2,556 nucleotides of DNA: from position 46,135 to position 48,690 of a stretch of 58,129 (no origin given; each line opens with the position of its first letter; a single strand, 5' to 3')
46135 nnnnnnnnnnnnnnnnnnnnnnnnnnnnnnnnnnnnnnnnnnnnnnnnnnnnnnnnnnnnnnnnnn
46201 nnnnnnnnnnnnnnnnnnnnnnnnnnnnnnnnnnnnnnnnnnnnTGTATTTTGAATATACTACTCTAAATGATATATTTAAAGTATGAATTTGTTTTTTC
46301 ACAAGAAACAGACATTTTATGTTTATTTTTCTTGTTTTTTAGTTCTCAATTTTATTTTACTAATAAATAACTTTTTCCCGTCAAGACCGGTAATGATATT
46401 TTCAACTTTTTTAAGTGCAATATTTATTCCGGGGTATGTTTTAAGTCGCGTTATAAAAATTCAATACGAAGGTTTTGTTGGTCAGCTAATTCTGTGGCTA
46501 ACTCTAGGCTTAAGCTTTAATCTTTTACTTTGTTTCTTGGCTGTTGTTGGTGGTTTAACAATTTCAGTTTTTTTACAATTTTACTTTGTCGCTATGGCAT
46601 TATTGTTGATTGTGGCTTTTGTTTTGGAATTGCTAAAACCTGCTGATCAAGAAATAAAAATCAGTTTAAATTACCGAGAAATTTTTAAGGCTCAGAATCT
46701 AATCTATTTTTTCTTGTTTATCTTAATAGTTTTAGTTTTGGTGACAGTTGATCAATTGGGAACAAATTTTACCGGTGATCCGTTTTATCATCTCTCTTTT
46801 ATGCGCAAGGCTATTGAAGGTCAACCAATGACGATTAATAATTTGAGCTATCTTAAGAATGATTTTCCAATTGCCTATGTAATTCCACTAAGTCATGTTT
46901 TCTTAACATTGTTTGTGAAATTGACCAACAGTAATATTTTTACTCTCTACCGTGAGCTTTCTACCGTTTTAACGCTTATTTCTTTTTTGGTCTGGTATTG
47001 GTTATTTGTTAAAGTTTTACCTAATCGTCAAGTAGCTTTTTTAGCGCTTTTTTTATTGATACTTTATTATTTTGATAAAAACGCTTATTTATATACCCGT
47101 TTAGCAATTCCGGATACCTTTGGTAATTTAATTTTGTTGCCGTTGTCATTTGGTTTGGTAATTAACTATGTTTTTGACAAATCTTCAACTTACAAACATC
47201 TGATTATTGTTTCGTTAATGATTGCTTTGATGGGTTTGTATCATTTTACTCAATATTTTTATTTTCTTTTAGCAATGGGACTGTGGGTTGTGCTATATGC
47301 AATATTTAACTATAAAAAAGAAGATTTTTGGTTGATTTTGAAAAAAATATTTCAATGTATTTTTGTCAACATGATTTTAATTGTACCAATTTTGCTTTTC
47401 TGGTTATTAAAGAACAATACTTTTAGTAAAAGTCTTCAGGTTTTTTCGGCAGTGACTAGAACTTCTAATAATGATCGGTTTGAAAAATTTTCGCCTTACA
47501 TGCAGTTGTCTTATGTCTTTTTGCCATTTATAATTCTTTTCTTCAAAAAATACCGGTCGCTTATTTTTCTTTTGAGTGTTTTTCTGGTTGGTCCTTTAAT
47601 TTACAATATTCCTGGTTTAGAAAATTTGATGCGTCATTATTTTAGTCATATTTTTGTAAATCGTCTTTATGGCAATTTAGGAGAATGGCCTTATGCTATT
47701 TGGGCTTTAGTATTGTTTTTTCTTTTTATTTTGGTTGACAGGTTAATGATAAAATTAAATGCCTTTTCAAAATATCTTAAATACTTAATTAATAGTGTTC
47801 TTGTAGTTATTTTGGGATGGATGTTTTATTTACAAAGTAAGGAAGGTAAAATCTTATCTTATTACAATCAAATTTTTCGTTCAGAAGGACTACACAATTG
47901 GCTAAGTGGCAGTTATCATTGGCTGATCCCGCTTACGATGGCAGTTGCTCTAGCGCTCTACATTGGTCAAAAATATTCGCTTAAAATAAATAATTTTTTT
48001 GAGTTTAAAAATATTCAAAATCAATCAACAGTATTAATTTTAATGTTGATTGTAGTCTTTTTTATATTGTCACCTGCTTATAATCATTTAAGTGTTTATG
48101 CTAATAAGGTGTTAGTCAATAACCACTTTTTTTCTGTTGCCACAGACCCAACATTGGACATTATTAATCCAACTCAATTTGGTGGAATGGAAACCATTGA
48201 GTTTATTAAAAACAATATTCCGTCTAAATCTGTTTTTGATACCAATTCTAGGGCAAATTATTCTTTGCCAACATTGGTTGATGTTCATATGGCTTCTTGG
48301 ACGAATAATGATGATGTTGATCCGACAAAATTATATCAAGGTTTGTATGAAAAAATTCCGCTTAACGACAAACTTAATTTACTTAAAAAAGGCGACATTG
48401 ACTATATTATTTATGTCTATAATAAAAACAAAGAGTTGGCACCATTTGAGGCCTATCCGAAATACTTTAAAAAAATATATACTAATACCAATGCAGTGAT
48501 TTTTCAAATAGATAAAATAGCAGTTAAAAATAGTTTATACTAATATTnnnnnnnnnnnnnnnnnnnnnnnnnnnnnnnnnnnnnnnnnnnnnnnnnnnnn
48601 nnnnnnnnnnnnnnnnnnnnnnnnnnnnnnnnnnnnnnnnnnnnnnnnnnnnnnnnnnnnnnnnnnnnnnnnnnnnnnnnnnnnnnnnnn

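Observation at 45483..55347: Three-component-style extracytoplasmic glycosylation module: GT2 synthase, a small DUF2304-like membrane protein, GT-C-like enzymes, and a membrane-anchored transglutaminase-fold protein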

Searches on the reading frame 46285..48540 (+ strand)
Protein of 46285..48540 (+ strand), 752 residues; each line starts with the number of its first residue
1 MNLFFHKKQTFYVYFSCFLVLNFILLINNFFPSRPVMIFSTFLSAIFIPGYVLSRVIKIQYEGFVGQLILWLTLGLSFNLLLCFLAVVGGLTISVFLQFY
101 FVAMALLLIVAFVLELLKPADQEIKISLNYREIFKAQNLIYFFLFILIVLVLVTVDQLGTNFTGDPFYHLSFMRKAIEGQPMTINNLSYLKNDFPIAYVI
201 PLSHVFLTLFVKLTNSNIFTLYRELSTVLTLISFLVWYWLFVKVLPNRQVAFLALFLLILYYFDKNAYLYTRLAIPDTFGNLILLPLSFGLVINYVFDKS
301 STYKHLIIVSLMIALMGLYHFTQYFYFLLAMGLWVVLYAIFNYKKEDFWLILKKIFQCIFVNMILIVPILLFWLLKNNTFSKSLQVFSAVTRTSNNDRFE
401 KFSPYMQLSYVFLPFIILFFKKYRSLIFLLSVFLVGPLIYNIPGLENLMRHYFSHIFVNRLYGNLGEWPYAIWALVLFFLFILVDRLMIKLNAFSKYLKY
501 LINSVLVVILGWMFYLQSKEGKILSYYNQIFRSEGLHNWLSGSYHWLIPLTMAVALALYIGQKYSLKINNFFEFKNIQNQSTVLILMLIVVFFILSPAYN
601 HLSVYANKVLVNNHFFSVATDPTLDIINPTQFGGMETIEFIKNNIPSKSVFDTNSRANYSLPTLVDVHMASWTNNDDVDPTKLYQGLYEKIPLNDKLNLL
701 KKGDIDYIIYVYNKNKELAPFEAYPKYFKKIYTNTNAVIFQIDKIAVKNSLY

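Call 4: search_protein_families(library=pfam, proteins=[window:46285-48540:+], max_evalue=0.01)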
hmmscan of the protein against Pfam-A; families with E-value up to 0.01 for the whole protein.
window:46285-48540:+ (752 aa): 0 families

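Call 5: search_protein_families(library=ncbifam, proteins=[window:46285-48540:+], max_evalue=0.01)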
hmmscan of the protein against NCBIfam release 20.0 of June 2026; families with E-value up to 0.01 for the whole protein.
window:46285-48540:+ (752 aa): 0 families

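Call 10: search_solved_structures(query=A1, max_evalue=10)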
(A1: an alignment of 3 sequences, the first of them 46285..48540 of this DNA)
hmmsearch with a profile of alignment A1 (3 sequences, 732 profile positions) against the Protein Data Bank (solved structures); distinct sequences matched with E-value up to 10: 0.

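Call 13: search_protein_families(library=pfam, proteins=[window:46285-48540:+], max_evalue=10)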
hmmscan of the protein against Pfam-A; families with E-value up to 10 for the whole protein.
window:46285-48540:+ (752 aa): 1 family
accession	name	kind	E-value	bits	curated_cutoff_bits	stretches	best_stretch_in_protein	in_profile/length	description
PF02010.21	REJ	-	0.21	10.6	25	1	630-685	298-350/452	REJ domain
